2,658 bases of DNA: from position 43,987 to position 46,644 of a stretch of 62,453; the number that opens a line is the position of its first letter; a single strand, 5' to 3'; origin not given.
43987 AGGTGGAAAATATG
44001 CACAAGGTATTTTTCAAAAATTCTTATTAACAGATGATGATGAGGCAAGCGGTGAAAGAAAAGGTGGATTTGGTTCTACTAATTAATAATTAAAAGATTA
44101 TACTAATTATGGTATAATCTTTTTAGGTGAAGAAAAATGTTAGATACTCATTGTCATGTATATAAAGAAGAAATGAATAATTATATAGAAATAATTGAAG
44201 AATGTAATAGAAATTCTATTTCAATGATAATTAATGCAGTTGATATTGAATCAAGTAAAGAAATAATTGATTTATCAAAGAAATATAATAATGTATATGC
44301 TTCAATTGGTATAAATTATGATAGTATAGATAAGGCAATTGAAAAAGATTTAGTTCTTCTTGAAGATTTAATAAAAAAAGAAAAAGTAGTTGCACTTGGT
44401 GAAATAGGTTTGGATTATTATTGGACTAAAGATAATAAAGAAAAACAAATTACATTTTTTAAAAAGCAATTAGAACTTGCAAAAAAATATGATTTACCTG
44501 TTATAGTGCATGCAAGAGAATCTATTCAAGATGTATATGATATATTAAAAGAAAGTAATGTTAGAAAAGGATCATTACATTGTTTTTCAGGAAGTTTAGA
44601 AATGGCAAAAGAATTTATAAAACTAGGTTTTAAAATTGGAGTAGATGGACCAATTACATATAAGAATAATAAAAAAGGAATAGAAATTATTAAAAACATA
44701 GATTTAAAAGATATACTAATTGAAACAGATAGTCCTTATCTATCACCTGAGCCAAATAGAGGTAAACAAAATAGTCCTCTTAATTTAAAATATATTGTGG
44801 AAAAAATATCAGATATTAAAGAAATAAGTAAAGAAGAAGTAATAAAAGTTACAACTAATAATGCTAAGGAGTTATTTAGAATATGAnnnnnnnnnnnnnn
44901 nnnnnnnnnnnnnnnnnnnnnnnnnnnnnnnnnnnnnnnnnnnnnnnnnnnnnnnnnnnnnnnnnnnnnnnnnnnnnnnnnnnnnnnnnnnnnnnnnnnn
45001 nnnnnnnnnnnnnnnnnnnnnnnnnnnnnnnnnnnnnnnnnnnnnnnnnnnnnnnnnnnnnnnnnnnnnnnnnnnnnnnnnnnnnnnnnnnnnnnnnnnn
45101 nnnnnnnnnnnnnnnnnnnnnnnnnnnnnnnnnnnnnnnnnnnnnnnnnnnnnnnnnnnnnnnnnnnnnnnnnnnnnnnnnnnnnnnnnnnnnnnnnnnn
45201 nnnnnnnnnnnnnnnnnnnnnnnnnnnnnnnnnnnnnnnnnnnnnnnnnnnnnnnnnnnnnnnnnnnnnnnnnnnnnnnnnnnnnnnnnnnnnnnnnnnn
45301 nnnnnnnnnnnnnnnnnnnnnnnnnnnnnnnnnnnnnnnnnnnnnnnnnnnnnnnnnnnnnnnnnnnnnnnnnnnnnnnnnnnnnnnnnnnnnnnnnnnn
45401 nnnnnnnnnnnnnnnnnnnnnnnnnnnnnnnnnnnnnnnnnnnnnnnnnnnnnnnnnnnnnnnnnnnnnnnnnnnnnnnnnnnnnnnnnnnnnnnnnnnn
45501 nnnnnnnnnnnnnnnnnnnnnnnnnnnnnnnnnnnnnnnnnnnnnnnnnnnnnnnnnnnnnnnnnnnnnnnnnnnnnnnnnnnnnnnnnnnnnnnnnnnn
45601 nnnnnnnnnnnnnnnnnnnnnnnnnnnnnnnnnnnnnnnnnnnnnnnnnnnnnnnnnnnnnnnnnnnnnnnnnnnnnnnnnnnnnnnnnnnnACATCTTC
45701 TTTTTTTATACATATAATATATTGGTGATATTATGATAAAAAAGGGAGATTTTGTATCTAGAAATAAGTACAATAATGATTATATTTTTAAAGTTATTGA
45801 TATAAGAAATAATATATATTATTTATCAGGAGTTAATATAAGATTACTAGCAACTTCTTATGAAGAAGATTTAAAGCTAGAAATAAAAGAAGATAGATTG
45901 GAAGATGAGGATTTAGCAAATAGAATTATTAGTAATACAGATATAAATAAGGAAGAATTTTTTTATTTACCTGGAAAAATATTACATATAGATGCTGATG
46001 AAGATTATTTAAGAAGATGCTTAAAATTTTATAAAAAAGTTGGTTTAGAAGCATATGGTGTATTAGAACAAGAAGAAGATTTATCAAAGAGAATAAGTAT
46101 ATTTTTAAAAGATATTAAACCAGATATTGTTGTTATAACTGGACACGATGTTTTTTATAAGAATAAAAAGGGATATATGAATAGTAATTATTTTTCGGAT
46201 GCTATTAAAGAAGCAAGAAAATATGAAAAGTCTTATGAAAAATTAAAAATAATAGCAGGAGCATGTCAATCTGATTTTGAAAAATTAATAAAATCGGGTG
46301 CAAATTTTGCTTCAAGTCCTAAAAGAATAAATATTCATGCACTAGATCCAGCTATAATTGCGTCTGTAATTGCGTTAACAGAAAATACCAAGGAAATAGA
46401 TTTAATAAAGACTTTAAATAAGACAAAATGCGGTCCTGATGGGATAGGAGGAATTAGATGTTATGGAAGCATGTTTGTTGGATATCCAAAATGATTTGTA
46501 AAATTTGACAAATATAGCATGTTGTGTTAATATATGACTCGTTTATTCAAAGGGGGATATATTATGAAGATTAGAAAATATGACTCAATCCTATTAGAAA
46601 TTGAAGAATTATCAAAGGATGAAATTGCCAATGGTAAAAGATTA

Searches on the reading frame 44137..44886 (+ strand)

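Call 37: search_protein_families(library=pfam, proteins=[window:44137-44886:+], max_evalue=0.00001)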
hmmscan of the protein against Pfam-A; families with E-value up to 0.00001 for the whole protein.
window:44137-44886:+ (249 aa): 1 family
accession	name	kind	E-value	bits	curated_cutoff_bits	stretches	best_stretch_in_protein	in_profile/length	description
PF01026.27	TatD_DNase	-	3e-77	259.9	27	1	3-248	2-253/253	TatD related DNase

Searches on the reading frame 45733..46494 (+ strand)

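Call 37: search_protein_families(library=pfam, proteins=[window:45733-46494:+], max_evalue=0.00001)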
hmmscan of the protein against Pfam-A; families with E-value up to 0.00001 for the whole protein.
window:45733-46494:+ (253 aa): 1 family
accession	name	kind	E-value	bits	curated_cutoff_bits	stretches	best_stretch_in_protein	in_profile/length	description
PF05582.17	Peptidase_U57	-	4e-79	266.3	25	2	63-252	85-280/280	YabG peptidase U57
